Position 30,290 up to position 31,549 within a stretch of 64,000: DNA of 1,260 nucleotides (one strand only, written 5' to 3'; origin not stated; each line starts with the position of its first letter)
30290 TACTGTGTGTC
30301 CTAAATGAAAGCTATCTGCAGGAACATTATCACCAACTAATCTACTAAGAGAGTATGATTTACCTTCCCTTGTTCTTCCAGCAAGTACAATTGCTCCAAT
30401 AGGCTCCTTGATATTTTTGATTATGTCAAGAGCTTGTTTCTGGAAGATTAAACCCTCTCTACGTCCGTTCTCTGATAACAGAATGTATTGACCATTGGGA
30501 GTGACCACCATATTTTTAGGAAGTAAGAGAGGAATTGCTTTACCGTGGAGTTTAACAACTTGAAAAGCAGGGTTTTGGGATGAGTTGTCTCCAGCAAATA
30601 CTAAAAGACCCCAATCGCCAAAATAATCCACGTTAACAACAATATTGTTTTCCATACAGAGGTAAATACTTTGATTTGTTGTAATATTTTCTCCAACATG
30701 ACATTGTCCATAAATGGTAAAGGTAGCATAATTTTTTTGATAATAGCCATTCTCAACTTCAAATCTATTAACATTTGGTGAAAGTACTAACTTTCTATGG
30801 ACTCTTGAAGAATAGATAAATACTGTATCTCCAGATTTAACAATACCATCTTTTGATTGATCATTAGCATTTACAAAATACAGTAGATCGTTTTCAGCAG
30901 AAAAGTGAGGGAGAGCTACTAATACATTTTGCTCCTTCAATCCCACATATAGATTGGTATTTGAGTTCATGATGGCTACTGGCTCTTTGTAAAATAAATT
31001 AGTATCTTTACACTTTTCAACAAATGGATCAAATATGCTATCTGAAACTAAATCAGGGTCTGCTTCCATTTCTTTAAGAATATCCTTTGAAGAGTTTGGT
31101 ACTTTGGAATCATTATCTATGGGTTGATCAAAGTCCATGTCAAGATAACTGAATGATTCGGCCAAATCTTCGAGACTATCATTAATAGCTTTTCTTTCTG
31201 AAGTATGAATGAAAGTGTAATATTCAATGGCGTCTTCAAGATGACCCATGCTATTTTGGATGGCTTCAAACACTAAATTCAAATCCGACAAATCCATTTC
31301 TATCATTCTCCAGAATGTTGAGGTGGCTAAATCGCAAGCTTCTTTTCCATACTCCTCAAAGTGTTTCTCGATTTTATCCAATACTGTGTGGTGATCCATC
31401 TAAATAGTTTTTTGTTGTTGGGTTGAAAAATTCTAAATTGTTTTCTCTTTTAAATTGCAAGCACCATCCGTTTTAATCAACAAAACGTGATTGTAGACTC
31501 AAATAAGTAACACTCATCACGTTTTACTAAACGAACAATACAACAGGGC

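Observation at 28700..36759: Tight cluster of three GBP-like dynamin-superfamily GTPases: candidate cell-autonomous immunity locus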

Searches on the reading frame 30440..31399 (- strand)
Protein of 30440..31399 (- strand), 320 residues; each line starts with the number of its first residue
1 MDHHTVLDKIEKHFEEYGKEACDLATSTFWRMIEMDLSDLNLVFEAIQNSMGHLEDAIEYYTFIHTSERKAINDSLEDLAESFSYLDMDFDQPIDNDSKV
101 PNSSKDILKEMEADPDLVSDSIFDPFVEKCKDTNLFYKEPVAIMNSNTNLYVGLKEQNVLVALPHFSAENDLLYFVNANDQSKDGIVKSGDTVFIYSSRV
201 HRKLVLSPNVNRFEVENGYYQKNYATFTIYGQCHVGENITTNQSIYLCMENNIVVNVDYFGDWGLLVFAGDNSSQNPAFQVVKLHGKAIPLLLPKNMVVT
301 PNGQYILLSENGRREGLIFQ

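Call 38: predict_structure(alignment_id=A2)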
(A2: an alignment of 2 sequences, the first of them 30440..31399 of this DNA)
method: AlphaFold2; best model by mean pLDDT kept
length: 320 residues; sequences in the alignment: 2
mean_pLDDT: 42.4   pTM: 0.27
mean pLDDT of the five models: 42.4, 41.0, 40.9, 39.0, 38.4
residues with pLDDT >= 90: 16; 70-90: 43; 50-70: 12; < 50: 249
segments of 3 or more residues with pLDDT < 50: 67-294, 301-320
pLDDT, mean of each block of 10 residues (from residue 1): 87 90 91 81 81 79 53 31 33 36 32 31 25 24 27 29 27 30 32 29 30 30 26 26 27 30 30 36 38 49 47 40
secondary structure, 60 per line:
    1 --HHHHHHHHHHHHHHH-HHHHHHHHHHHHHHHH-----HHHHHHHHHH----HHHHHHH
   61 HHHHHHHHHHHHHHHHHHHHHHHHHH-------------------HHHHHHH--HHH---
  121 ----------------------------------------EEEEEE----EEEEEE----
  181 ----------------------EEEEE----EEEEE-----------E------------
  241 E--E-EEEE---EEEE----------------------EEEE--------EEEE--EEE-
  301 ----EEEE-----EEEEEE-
elements in order: H3-17 H19-34 H40-49 H54-86 H106-112 E161-166 E171-176 E203-207 E212-216 E246-249 E253-256 E279-282 E291-294 E297-299 E305-308 E314-319
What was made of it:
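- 30500..30997 (-): GBP-A residues about 135-300: beta-rich orphan region, fold unresolved. pLDDT <50 (call 38).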

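Call 43: fold_search(model_id=the predicted structure, library=pdb)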
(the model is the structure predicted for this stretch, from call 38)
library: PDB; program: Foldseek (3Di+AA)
matches with E <= 10: 289; with E <= 0.001: 0
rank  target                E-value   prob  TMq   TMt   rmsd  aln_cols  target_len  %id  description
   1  7ri5_B                3.4e-01  0.09  0.11  0.09  17.9       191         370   14  Structure of a BAM in MSP1E3D1 nanodiscs at 4 Angstrom resolution (released 2021-12-22)
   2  6lys_B                3.8e-01  0.11  0.13  0.12  14.7       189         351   10  Structure of the BAM complex (released 2021-01-13)
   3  8ghn_A                4.6e-01  0.08  0.14  0.09  31.7       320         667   14  Composite model of the yeast Hir Complex with Asf1/H3/H4 (released 2024-07-17)
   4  7tsz_B                5.2e-01  0.13  0.13  0.13  14.8       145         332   16  BamABCDE bound to substrate EspP class 1 (released 2022-03-30)
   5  7tt1_B                5.8e-01  0.10  0.13  0.12  14.1       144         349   17  BamABCDE bound to substrate EspP class 4 (released 2022-03-30)
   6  6klr_A                6.5e-01  0.13  0.14  0.14  13.0       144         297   10  Crystal structure of human WIPI3 in complex with the WIR-peptide from ATG2A (released 2020-04-29)
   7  7d5t_A5               6.5e-01  0.08  0.14  0.14  16.3       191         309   13  Cryo-EM structure of 90S preribosome with inactive Utp24 (state F1) (released 2021-10-06)
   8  8fgw_A                6.5e-01  0.05  0.10  0.04  17.1       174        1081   11  Human IFT-A complex structures provide molecular insights into ciliary transport (released 2023-02-22)
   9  9l0d_C                6.9e-01  0.10  0.13  0.07  18.2       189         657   11  Cryo-EM structure of the human MON1A/CCZ1/C18orf8 complex (released 2025-03-19)
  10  2yh3                  7.3e-01  0.08  0.11  0.10  16.5       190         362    9  The structure of BamB from E. coli (released 2011-05-25)
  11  8orr                  8.2e-01  0.08  0.12  0.12  16.1       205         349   11  Outer membrane protein assembly factor BamB from Klebsiella pneumoniae (released 2024-04-24)
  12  8rs7_B                8.2e-01  0.03  0.08  0.12  16.8       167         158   12  Crystal structure of Zika Virus NS2B-NS3 protease in complex with an allosteric inhibitor (released 2025-11-05)
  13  6xk9_Y                8.7e-01  0.04  0.12  0.05  18.5       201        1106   13  Cereblon in complex with DDB1, CC-90009, and GSPT1 (released 2020-12-02)
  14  9g33_UE               9.2e-01  0.11  0.13  0.10  12.1       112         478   12  Stalled 90S - Utp23-Krr1-deltaC3 (released 2025-06-18)
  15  8zqg_B                1.0e+00  0.07  0.10  0.10  15.7       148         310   11  Crystal structure of WIPI3 in complex with ATG16L1 (released 2025-01-01)
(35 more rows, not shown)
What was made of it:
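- Tried and rejected: Fold of the whole GBP-A N-terminal 320 aa. The AF2 model had pLDDT 42 and Foldseek gave meaningless hits such as BamB and WD40 (calls 38, 43).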

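Call 52: search_protein_representatives(alignment_id=A2)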
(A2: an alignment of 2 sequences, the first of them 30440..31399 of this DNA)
Query: 2 sequences, 328 profile positions. Proteins with E-value up to 0.001 (for the whole library): 3; up to 1e-10: 2; up to 1e-30: 2. The best 3 are listed.
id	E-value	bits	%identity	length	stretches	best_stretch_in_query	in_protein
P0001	2.6e-180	615.3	-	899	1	7-328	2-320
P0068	3.0e-32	128.6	-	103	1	1-92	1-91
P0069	7.0e-04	35.4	-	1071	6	125-215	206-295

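Call 54: search_protein_families(library=pfam, proteins=[P0069, window:30440-31399:-], max_evalue=10)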
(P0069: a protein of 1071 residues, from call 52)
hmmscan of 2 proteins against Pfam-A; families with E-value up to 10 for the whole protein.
P0069 (1071 aa): 9 families
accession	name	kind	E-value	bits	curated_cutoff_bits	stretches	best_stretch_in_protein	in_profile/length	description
PF13287.12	Fn3_assoc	-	2.2e-12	47.3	23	1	935-990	2-56/59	Fn3 associated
PF00404.24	Dockerin_1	-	6.4e-11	42.7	22.9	1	1001-1057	1-55/57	Dockerin type I domain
PF00963.24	Cohesin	-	1.7e-10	41.6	24.1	1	35-140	2-115/139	Cohesin domain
PF19381.4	DUF5956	-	6.6e-10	39.6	24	0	181-207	67-93/100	Family of unknown function (DUF5956)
PF13290.12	CHB_HEX_C_1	-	3.7e-09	36.8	22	1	932-989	10-66/67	Chitobiase/beta-hexosaminidase C-terminal domain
PF24315.1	DUF7489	-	7.8e-09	35.7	27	1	883-911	10-38/65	Domain of unknown function (DUF7489)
PF21606.3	BgaA-like_CBM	-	8.3e-05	23.1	27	0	497-535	37-74/160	Beta-galactosidase-like, Galactose-binding domain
PF00041.27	fn3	-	0.29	11.8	25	1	765-814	26-77/84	Fibronectin type III domain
PF24692.1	DUF7659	-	0.55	10.7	27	0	581-596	96-111/135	Family of unknown function (DUF7659)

window:30440-31399:- (320 aa): 1 family
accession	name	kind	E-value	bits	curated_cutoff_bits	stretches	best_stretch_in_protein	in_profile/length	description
PF21980.2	MksE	-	0.0097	16.7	27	1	26-124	22-116/163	Condensin complex protein MksE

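Call 94: find_encoding_contigs(protein=P0068, flank=5000, max_places=4)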
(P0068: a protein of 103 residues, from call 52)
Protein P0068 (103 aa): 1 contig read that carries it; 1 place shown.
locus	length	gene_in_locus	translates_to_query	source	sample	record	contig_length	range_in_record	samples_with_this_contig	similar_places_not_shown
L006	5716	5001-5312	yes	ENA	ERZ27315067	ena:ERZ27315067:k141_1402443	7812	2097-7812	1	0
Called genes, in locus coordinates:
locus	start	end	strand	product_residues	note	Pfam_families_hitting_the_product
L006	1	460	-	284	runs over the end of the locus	-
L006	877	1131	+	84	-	PF00071:Ras, PF08477:Roc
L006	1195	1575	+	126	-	PF00071:Ras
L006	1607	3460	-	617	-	PF17408:MCD_N (faint), PF05292:MCD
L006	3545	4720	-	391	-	PF10345:Cohesin_load (faint), PF23914:TPR_CcmH_CycH (faint), PF25062:ARM_TT21_N (faint), PF13432:TPR_16 (faint), PF13424:TPR_12, PF25063:ARM_TT21_C (weak), PF14559:TPR_19 (weak), PF00515:TPR_1 (weak), +11 more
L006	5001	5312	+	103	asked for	-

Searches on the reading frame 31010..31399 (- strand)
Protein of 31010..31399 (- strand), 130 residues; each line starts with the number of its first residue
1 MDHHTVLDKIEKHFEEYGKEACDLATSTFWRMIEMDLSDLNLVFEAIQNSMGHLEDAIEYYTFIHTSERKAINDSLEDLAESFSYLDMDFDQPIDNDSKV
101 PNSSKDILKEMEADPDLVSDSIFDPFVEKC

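Call 77: predict_structure(alignment_id=A5)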
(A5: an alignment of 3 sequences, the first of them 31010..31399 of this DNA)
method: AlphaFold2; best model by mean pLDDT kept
length: 130 residues; sequences in the alignment: 3
mean_pLDDT: 72.5   pTM: 0.50
mean pLDDT of the five models: 72.5, 70.1, 67.8, 67.1, 53.7
residues with pLDDT >= 90: 57; 70-90: 15; 50-70: 19; < 50: 39
segments of 3 or more residues with pLDDT < 50: 85-106, 117-119, 121-124, 126-130
pLDDT, mean of each block of 10 residues (from residue 1): 92 93 95 90 94 92 82 69 49 44 47 50 45
secondary structure, 60 per line:
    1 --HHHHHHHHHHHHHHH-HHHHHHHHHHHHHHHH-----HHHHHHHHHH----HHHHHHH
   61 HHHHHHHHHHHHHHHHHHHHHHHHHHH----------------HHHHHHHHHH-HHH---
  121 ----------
elements in order: H3-17 H19-34 H40-49 H54-87 H104-113
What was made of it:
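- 31139..31399 (-): GBP-A residues 1-87: four-helix UBA-like / SOUBA-like domain (confident for residues 1-66). AF2 pLDDT >90 for 1-66 (call 77).
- On UBA-like domain superfamily (N-terminus of GBP-A): The AF2 model has pLDDT >90 but was built from 3 sequences (call 77).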

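Call 79: fold_search(model_id=the predicted structure, library=pdb)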
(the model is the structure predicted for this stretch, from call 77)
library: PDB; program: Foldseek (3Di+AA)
matches with E <= 10: 47; with E <= 0.001: 0
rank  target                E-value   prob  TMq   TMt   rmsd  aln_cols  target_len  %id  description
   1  4ae4_B                2.2e+00  0.72  0.36  0.40   2.8        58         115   16  The UBAP1 subunit of ESCRT-I interacts with ubiquitin via a novel SOUBA domain (released 2012-03-21)
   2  1yla_A                2.3e+00  0.72  0.27  0.18   1.1        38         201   24  Ubiquitin-conjugating enzyme E2-25 kDa (Huntington interacting protein 2) (released 2005-02-01)
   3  6jb7_A                2.3e+00  0.69  0.27  0.18   1.2        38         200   24  Crystal structure of Ub-conjugated Ube2K C92K&K97A mutant (isopeptide linkage), 2.1 A resolution (released 2019-03-20)
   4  2o25_B                2.5e+00  0.66  0.27  0.18   1.2        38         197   24  Ubiquitin-Conjugating Enzyme E2-25 kDa Complexed With SUMO-1-Conjugating Enzyme UBC9 (released 2007-01-16)
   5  2o25_A                2.5e+00  0.66  0.28  0.18   1.2        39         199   23  Ubiquitin-Conjugating Enzyme E2-25 kDa Complexed With SUMO-1-Conjugating Enzyme UBC9 (released 2007-01-16)
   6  2cwb_MODEL_1_A        2.5e+00  0.57  0.25  0.65   1.3        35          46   23  Solution Structure of the Ubiquitin-Associated Domain of Human BMSC-UbP and its Complex with Ubiquitin (released 2006-06-06)
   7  6jb6_A                2.8e+00  0.35  0.28  0.19   4.5        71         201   14  Crystal structure of Ub-conjugated Ube2K C92K&K97A mutant (isopeptide linkage), 2.7 A resolution (released 2019-03-20)
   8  1ify_MODEL_1_A        2.9e+00  0.47  0.26  0.62   1.7        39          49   18  Solution Structure of the Internal UBA Domain of HHR23A (released 2002-07-03)
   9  4ae4_A                3.1e+00  0.60  0.35  0.39   2.5        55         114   16  The UBAP1 subunit of ESCRT-I interacts with ubiquitin via a novel SOUBA domain (released 2012-03-21)
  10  1ufz_MODEL_1_A        3.1e+00  0.54  0.36  0.53   2.4        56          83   16  Solution structure of HBS1-like domain in hypothetical protein BAB28515 (released 2004-08-03)
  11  3k9o_A                3.7e+00  0.25  0.26  0.18   4.5        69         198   14  The crystal structure of E2-25K and UBB+1 complex (released 2010-09-08)
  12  5dfl_A                3.7e+00  0.25  0.26  0.18   4.7        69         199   14  Crystal structure of Ube2K~Ubiquitin conjugate (released 2015-12-02)
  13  7myh_A                3.9e+00  0.47  0.27  0.18   1.3        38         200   24  Ubiquitin variant UbV.k.2 in complex with Ube2k (released 2021-08-25)
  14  1z96_A                4.4e+00  0.28  0.23  0.69   2.0        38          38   21  Crystal structure of the Mud1 UBA domain (released 2005-10-04)
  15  7uyk_A                4.4e+00  0.25  0.35  0.33   5.1        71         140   10  Structure of RNF31 in complex with FP06655, a Helicon Polypeptide (released 2022-12-28)
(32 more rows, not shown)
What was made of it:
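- On UBA-like domain superfamily (N-terminus of GBP-A): Foldseek hits are mostly UBA/CUE but with E >= 2.2 (call 79).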
